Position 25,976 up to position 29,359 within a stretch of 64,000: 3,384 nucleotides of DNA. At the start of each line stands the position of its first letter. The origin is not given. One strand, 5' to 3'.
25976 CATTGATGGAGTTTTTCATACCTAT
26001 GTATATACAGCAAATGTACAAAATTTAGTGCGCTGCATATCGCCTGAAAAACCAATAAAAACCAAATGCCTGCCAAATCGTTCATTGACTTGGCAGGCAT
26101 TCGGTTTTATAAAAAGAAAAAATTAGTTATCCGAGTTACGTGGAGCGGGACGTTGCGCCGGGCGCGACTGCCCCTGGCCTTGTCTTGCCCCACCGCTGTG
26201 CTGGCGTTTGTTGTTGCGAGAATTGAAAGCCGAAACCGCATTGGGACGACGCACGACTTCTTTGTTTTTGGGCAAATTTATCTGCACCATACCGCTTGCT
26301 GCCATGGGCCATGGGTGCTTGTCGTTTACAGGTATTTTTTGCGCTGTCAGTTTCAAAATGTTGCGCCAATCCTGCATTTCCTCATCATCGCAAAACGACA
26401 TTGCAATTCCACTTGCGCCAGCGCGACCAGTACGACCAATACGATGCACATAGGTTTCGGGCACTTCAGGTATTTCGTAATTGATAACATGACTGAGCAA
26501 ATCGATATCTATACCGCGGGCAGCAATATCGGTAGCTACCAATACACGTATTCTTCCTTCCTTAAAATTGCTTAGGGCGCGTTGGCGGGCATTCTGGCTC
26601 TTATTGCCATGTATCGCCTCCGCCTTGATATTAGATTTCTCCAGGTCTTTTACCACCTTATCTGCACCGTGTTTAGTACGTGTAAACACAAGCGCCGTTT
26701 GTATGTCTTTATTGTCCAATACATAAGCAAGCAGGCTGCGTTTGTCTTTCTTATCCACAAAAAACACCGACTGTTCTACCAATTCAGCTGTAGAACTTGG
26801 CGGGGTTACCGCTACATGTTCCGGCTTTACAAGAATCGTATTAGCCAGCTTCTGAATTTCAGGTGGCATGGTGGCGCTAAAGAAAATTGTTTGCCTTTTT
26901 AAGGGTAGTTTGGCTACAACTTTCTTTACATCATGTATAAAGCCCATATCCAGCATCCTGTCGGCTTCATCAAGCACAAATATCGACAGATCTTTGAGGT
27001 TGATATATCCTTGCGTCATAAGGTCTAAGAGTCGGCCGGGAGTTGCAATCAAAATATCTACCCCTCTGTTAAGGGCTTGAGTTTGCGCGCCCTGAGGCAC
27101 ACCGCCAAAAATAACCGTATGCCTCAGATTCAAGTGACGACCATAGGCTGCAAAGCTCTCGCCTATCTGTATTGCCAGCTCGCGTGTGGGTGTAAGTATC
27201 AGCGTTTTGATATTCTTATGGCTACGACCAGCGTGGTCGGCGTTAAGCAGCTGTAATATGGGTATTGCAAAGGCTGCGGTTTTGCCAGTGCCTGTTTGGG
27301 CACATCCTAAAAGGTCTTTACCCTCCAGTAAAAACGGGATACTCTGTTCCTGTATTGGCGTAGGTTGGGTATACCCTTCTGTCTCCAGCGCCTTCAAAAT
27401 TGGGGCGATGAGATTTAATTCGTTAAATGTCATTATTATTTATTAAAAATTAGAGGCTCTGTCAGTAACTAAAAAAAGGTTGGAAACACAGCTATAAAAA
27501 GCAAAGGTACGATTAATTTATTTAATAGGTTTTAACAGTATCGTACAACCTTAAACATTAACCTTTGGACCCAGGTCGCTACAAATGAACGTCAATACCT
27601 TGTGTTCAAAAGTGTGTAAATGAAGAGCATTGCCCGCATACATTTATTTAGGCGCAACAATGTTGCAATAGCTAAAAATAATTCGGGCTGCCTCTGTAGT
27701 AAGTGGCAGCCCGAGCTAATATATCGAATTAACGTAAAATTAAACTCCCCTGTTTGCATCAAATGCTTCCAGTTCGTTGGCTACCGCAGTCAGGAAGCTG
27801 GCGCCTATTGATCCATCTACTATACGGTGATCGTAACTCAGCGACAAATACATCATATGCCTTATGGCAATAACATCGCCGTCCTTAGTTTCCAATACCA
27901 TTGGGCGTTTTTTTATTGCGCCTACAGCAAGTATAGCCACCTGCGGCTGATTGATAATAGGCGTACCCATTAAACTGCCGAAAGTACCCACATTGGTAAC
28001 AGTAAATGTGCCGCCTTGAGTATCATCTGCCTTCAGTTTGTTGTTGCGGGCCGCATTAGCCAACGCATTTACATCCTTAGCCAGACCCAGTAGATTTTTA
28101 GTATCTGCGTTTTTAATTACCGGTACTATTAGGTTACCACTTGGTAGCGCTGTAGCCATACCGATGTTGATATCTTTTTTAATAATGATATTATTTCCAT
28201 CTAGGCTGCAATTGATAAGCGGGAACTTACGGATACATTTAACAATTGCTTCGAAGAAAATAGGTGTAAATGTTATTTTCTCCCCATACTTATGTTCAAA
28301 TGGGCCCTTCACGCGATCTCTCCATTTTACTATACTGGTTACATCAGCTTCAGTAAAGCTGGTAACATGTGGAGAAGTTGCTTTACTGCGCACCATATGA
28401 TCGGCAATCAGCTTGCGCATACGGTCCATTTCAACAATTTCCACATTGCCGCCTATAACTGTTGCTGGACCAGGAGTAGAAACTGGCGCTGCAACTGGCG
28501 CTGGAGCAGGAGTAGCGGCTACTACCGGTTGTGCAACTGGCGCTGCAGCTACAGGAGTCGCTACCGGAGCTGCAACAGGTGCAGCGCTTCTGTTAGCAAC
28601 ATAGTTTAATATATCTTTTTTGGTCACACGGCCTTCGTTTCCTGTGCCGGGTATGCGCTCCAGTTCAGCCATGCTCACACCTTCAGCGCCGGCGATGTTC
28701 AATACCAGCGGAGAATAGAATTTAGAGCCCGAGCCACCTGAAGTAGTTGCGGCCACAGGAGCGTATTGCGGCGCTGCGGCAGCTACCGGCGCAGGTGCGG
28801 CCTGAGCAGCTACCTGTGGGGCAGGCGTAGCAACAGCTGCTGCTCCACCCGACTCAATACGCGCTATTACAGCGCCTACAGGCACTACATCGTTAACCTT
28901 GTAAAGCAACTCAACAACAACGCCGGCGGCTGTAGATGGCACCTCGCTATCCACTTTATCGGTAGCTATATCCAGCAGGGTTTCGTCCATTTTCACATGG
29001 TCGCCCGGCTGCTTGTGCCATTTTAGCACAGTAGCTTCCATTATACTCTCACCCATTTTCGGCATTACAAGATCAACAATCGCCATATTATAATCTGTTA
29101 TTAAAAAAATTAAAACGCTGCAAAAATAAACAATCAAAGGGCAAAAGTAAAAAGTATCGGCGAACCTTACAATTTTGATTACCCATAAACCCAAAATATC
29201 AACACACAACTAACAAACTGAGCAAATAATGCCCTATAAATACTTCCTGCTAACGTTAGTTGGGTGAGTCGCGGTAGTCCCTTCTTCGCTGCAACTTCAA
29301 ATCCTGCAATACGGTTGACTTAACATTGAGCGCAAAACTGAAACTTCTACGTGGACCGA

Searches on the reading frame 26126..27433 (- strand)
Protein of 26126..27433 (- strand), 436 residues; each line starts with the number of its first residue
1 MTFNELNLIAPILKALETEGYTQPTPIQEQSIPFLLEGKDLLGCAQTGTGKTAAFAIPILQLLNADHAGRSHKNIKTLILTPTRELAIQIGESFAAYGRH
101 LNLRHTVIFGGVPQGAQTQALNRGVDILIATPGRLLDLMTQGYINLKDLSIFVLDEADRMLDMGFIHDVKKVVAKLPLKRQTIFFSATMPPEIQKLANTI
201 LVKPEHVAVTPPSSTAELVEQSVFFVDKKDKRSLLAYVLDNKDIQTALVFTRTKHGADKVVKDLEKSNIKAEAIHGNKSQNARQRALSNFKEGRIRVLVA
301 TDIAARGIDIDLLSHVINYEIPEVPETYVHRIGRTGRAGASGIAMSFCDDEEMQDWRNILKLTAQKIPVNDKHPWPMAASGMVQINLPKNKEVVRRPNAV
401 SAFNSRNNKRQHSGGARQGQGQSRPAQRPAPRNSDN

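Call 61: search_protein_families(library=pfam, proteins=[window:26126-27433:-], max_evalue=0.00001)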
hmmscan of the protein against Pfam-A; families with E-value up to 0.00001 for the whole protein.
window:26126-27433:- (436 aa): 3 families
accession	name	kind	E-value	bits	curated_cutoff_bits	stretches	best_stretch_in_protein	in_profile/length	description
PF00270.35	DEAD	-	4.7e-52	176.5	26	1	25-195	1-166/167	DEAD/DEAH box helicase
PF00271.37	Helicase_C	-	6.7e-33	113.7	23.5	1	231-339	2-110/110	Helicase conserved C-terminal domain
PF04851.21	ResIII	-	6.3e-06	26.6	22.5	0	45-189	30-162/164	Type III restriction enzyme, res subunit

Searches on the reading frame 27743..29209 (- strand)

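Call 61: search_protein_families(library=pfam, proteins=[window:27743-29209:-], max_evalue=0.00001)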
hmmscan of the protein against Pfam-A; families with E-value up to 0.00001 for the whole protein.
window:27743-29209:- (489 aa): 3 families
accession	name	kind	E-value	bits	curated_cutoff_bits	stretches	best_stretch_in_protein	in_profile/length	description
PF00198.28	2-oxoacid_dh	-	2.4e-79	266.5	23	1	256-483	4-227/232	2-oxoacid dehydrogenases acyltransferase (catalytic domain)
PF00364.28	Biotin_lipoyl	-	4.4e-17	62.1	22.1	1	47-118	3-73/73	Biotin-requiring enzyme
PF02817.22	E3_binding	-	4.1e-08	33.7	23.7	1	164-201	2-36/36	e3 binding domain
